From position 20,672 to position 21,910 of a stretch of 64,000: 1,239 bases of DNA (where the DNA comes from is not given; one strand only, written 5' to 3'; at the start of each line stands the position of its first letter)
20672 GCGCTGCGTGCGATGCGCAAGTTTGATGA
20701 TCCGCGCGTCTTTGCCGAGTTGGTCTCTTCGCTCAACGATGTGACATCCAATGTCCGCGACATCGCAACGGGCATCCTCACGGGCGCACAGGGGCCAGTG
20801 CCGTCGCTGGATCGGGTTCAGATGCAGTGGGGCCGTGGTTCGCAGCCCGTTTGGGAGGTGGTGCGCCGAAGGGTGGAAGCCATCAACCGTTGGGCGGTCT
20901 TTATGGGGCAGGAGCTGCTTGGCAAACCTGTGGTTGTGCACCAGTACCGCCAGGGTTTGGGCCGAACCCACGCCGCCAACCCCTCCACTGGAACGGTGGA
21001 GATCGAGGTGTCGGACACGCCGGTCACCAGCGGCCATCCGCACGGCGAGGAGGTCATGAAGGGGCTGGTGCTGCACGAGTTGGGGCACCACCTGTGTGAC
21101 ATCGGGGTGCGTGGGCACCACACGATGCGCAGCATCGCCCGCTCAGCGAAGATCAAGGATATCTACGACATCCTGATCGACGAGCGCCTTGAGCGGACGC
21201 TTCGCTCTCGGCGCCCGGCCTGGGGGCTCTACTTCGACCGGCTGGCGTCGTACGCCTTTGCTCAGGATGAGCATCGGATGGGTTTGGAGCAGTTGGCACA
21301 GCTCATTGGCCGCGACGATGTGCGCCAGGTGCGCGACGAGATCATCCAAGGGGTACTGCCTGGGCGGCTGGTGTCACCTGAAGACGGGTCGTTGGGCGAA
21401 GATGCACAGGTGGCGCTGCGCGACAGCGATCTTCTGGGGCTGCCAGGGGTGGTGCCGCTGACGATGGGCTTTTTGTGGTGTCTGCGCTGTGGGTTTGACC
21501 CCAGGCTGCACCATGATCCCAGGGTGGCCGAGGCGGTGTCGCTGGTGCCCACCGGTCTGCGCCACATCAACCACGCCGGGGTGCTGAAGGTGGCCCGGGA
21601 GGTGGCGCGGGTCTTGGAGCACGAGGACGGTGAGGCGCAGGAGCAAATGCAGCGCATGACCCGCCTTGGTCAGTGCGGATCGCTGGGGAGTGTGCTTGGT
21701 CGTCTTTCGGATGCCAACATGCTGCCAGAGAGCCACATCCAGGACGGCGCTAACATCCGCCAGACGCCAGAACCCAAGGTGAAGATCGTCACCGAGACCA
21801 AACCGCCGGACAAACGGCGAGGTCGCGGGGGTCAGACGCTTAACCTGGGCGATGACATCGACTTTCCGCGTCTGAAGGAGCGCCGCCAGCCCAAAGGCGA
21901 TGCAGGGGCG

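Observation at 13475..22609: Divergent four-gene cluster: AAA_5/MoxR-like ATPase + HEAT-HExxH-vWA giant, facing a membrane protein + HEAT-aldo/keto-reductase fusion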

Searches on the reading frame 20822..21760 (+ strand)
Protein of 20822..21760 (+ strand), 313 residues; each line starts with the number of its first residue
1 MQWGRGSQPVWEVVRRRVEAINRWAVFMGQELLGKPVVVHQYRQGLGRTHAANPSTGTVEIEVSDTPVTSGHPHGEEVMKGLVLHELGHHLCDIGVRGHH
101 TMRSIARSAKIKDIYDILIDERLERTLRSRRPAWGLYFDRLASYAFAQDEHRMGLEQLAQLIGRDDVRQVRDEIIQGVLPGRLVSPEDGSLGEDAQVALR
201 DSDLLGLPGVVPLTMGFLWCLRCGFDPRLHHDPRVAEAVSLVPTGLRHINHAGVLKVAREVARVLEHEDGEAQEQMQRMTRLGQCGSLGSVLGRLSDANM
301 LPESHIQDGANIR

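Call 41: predict_structure(alignment_id=A3)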
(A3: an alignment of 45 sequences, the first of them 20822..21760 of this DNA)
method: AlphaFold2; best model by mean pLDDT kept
length: 313 residues; sequences in the alignment: 45
mean_pLDDT: 90.4   pTM: 0.87
mean pLDDT of the five models: 90.4, 89.3, 88.8, 88.6, 88.5
residues with pLDDT >= 90: 238; 70-90: 54; 50-70: 15; < 50: 6
segments of 3 or more residues with pLDDT < 50: 310-313
pLDDT, mean of each block of 10 residues (from residue 1): 67 97 98 97 91 94 96 97 98 96 96 96 98 98 88 93 94 96 87 89 93 93 95 97 98 98 82 80 72 76 67 42
secondary structure, 60 per line:
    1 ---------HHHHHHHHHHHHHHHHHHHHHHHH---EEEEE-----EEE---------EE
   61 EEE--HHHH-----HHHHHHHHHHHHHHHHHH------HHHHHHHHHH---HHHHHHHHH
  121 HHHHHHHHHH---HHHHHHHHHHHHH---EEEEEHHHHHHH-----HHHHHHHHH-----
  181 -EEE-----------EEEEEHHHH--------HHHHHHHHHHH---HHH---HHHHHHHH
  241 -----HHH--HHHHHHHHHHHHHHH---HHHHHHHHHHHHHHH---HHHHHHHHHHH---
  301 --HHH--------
elements in order: H10-33 E37-41 E47-49 E59-63 H66-69 H75-92 H99-108 H112-130 H134-146 E150-154 H155-161 H167-175 E182-184 E196-200 H201-204 H213-223 H233-240 H251-265 H269-283 H287-297

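Call 44: fold_search(model_id=the predicted structure, library=pdb)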
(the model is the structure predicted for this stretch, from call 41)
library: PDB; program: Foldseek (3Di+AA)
matches with E <= 10: 70; with E <= 0.001: 0
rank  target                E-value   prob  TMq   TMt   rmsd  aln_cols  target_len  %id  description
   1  6qum_N                2.4e-01  0.11  0.12  0.07  24.4       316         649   12  Thermus thermophilus V/A-type ATPase/synthase, rotational state 1 (released 2019-08-28)
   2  5y5x_N                3.4e-01  0.07  0.11  0.07  26.9       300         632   14  V/A-type ATPase/synthase from Thermus thermophilus, rotational state 1 (released 2018-01-17)
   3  6mdw                  9.5e-01  0.60  0.16  0.25   5.0        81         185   17  Mechanism of protease dependent DPC repair (released 2019-04-10)
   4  4qhi_A                1.1e+00  0.57  0.16  0.38   4.9        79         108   11  Crystal structure of Methanocaldococcus jannaschii selecase mutant R36W (released 2014-07-16)
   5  5d90_C                2.1e+00  0.10  0.14  0.26  16.3       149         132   17  Crystal structure of HiNmlR, a MerR family regulator lacking the sensor domain, bound to promoter DNA (released 2016-06-29)
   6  8f7n                  2.2e+00  0.02  0.10  0.09  35.4       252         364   13  Crystal structure of chemoreceptor McpZ ligand sensing domain (released 2023-07-05)
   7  7xn2                  2.3e+00  0.18  0.13  0.25  12.1       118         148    8  Crystal structure of CvkR, a novel MerR-type transcriptional regulator (released 2023-03-08)
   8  3rrk                  2.3e+00  0.03  0.12  0.12  23.9       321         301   14  Crystal structure of the cytoplasmic N-terminal domain of subunit I, homolog of subunit a, of V-ATPase (released 2011-08-10)
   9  3nft                  2.3e+00  0.01  0.09  0.10  25.8       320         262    8  Near-atomic resolution analysis of BipD- A component of the type-III secretion system of Burkholderia pseudomallei (released 2010-07-14)
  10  1r8d_B                2.8e+00  0.13  0.13  0.34  13.0       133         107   14  Crystal Structure of MtaN Bound to DNA (released 2004-08-17)
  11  6r0z_N                2.8e+00  0.03  0.12  0.08  25.0       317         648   10  Thermus thermophilus V/A-type ATPase/synthase, rotational state 1L (released 2019-08-28)
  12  9qgj_B                2.8e+00  0.02  0.12  0.14  24.8       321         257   10  Human PPAR-gamma ligand binding domain in complex with LW90 (released 2026-03-25)
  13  3iao                  3.1e+00  0.11  0.15  0.16  15.3       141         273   13  Conformational plasticity of the coiled coil domain of BmrR is required for bmr promoter binding-the unliganded structur (released 2010-04-14)
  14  7t5t                  3.6e+00  0.28  0.17  0.18   7.3        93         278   18  Structure of Thauera sp. K11 CapP (released 2022-09-14)
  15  9unw_F                3.6e+00  0.03  0.14  0.17  19.6       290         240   11  mouse PDCD5-TRiC complex (released 2026-03-25)
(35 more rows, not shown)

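Call 48: search_solved_structures(query=A4, max_evalue=10, show_alignments=3)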
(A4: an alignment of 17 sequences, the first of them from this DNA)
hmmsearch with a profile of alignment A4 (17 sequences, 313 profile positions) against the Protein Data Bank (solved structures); distinct sequences matched with E-value up to 10: 3.
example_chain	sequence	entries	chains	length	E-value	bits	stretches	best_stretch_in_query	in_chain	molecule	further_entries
3l4f_A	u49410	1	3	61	0.4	13.1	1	259-306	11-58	Rho guanine nucleotide exchange factor 7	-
7bm2_A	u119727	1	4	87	0.93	11.9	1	151-210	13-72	Putative regulatory protein GTNG_1019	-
7p1w_A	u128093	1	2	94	1.6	11.1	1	151-210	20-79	Putative regulatory protein GTNG_1019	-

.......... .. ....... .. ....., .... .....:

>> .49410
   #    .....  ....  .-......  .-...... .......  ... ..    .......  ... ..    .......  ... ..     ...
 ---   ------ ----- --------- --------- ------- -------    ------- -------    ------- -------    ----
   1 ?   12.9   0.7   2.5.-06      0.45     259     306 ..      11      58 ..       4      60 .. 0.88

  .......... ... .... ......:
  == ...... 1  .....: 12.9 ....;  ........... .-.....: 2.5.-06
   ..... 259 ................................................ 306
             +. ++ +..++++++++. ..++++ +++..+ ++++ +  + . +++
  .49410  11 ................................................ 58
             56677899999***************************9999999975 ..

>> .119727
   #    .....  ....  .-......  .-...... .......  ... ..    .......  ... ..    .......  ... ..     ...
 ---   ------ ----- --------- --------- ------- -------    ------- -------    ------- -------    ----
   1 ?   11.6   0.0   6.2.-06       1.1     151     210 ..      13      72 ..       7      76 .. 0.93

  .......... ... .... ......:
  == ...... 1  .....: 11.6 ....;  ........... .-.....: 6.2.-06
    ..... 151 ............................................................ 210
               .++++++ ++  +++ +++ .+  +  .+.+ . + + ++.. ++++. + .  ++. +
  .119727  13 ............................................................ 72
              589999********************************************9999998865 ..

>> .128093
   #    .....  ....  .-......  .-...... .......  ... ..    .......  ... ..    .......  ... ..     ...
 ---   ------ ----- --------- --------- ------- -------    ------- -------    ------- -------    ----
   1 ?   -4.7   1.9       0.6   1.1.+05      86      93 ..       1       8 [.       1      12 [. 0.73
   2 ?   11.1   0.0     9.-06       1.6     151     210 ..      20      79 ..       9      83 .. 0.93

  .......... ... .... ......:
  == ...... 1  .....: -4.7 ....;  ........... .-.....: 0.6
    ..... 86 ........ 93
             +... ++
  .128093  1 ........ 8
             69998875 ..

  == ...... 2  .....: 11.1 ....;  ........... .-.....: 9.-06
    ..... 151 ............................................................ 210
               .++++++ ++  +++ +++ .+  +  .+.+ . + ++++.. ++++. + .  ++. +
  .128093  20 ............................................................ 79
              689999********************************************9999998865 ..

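Call 51: search_protein_representatives(protein=window:20822-21760:+)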
Query: 313 residues. Proteins with E-value up to 0.001 (for the whole library): 364; up to 1e-10: 199; up to 1e-30: 80. The best 150 are listed.
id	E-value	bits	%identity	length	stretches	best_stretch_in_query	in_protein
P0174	3.3e-207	703.6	100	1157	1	1-313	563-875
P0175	1.1e-111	389.7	62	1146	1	5-313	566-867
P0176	2.2e-109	382.2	61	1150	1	6-313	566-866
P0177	1.8e-89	316.8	48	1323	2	6-303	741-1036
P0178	1.0e-87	311.1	53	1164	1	6-297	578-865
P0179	1.5e-86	307.3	57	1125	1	9-282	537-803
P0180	3.1e-86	306.2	54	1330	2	7-186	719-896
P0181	6.2e-86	305.2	54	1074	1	4-284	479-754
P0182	1.6e-83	297.3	49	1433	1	9-312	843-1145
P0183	3.0e-83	296.4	50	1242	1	6-306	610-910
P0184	4.3e-81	289.3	53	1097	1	8-283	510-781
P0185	9.7e-81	288.1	51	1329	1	6-303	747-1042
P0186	1.6e-80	287.4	49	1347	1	6-293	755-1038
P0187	5.0e-80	285.8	46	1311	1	8-312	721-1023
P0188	1.3e-79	284.5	51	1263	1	5-305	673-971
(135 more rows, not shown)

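Call 55: fold_search(model_id=the predicted structure, library=viral)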
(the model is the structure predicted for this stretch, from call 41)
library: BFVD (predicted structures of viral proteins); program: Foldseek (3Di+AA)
matches with E <= 10: 333; with E <= 0.001: 6
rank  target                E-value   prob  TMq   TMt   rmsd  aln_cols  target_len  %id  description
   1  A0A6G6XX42            9.5e-05  1.00  0.42  0.21  16.4       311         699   11  (no name in the UniProt tables at hand)
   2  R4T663                2.3e-04  1.00  0.46  0.41  13.5       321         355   15  Uncharacterized protein [Haloarcula hispanica tailed virus 2]
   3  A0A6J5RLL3            4.7e-04  1.00  0.42  0.22   9.9       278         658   18  VWFA domain containing protein [uncultured Caudovirales phage]
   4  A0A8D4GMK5            5.5e-04  1.00  0.38  0.20  10.4       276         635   12  (no name in the UniProt tables at hand)
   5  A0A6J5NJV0            5.7e-04  1.00  0.41  0.20   8.1       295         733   17  Cobalt chelatase, CobT subunit [uncultured Caudovirales phage]
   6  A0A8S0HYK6            6.6e-04  1.00  0.41  0.55   9.3       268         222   10  (no name in the UniProt tables at hand)
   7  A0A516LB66            1.0e-03  1.00  0.39  0.32  10.3       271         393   14  (no name in the UniProt tables at hand)
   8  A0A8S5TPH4            1.2e-03  1.00  0.40  0.24   7.6       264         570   16  VWFA domain-containing protein [Podoviridae sp. ct2iq11]
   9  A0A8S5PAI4            2.3e-03  1.00  0.43  0.22   9.4       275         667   13  Cobalamin biosynthesis protein [Siphoviridae sp. ctmpG14]
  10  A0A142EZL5            2.4e-03  1.00  0.42  0.18  11.9       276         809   12  (no name in the UniProt tables at hand)
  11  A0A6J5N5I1            3.0e-03  1.00  0.32  0.17  11.9       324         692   13  VWFA domain containing protein [uncultured Caudovirales phage]
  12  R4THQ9                3.6e-03  1.00  0.47  0.21   9.4       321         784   11  VWFA domain-containing protein [Haloarcula californiae tailed virus 2]
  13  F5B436                4.2e-03  1.00  0.40  0.19   8.3       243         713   12  (no name in the UniProt tables at hand)
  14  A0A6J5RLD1            4.2e-03  1.00  0.36  0.19  10.6       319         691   13  VWFA domain containing protein [uncultured Caudovirales phage]
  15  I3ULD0                4.6e-03  1.00  0.37  0.18   9.4       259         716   13  (no name in the UniProt tables at hand)
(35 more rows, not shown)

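Call 89: search_protein_families(library=phrogs, proteins=[window:20822-21760:+], max_evalue=0.01)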
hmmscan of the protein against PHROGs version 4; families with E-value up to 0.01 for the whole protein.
window:20822-21760:+ (313 aa): 0 families
